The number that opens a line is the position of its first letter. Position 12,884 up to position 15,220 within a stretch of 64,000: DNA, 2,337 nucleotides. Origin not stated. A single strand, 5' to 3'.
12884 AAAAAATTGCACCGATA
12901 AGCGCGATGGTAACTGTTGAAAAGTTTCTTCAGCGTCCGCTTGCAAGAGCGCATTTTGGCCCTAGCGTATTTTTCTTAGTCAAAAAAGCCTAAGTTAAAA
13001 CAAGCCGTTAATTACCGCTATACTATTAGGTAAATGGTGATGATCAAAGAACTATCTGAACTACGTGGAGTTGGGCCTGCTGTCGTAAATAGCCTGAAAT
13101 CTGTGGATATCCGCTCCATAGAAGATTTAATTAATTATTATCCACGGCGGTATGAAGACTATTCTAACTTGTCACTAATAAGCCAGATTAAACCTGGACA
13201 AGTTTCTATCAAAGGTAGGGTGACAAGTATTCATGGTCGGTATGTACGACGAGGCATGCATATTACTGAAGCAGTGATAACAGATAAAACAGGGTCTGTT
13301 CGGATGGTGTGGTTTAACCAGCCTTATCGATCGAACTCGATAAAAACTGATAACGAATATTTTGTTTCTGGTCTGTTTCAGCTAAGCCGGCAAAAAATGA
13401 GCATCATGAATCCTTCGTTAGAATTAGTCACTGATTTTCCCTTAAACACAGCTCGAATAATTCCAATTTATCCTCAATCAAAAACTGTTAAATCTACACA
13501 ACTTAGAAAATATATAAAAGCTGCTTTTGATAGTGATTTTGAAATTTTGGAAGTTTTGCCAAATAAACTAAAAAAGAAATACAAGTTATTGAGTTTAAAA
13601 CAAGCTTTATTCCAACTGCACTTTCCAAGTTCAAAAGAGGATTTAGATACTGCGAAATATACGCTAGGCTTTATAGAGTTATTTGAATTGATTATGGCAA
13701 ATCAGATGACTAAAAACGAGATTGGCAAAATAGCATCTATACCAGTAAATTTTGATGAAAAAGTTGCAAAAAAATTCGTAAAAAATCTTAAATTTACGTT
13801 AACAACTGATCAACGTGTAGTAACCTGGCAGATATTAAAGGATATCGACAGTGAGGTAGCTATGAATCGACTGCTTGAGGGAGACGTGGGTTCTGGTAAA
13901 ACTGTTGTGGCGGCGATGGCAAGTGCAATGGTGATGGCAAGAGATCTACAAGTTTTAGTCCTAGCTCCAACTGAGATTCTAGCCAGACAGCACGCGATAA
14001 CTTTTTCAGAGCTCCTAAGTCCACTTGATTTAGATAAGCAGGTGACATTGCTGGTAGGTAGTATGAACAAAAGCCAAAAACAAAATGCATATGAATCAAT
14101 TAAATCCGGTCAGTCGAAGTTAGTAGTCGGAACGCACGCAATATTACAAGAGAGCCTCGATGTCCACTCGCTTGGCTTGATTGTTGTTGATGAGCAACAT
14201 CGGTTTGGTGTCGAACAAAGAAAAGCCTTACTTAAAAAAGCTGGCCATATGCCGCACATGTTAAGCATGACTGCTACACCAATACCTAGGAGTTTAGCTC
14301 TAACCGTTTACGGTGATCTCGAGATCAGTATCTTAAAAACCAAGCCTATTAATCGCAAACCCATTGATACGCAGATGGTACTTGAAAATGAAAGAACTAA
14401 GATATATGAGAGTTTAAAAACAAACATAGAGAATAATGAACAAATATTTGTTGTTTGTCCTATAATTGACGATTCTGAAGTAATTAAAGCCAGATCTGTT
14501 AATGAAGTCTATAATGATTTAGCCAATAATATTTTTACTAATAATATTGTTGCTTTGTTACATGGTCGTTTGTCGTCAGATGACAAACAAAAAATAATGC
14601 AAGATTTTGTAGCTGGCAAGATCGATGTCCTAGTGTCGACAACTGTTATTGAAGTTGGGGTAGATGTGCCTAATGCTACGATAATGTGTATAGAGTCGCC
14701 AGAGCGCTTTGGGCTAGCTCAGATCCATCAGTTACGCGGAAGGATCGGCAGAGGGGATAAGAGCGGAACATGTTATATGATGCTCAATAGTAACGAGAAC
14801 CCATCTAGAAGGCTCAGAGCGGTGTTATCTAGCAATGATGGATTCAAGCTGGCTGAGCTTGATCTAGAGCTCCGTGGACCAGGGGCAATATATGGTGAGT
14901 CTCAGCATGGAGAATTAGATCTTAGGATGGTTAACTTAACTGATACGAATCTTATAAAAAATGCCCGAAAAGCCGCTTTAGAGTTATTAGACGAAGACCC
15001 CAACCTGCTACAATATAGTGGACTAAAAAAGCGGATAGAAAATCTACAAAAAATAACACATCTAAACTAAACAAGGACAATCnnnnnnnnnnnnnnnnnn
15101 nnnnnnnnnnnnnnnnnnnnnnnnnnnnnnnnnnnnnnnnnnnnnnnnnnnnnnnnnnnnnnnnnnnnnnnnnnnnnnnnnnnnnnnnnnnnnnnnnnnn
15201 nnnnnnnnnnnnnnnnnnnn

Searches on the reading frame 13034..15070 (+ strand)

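Call 41: search_protein_families(library=pfam, proteins=[window:13034-15070:+], max_evalue=0.00001)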
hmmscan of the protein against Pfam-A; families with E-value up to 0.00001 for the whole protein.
window:13034-15070:+ (678 aa): 6 families
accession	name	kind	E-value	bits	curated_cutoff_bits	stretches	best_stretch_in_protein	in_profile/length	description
PF17191.10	RecG_wedge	-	1.3e-27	96.8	23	1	11-163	6-157/162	RecG wedge domain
PF00271.37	Helicase_C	-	6.1e-23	81.6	23.5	1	461-573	10-108/110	Helicase conserved C-terminal domain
PF00270.35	DEAD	-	5.9e-22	78.6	26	1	277-420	15-163/167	DEAD/DEAH box helicase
PF04851.21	ResIII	-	9.7e-14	52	22.5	1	255-416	3-162/164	Type III restriction enzyme, res subunit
PF19833.4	RecG_dom3_C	-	2.1e-11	44.2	26.8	1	601-673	2-78/87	ATP-dependent DNA helicase RecG, domain 3, C-terminal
PF01336.31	tRNA_anti-codon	-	1.5e-08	34.9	27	1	57-131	1-74/75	OB-fold nucleic acid binding domain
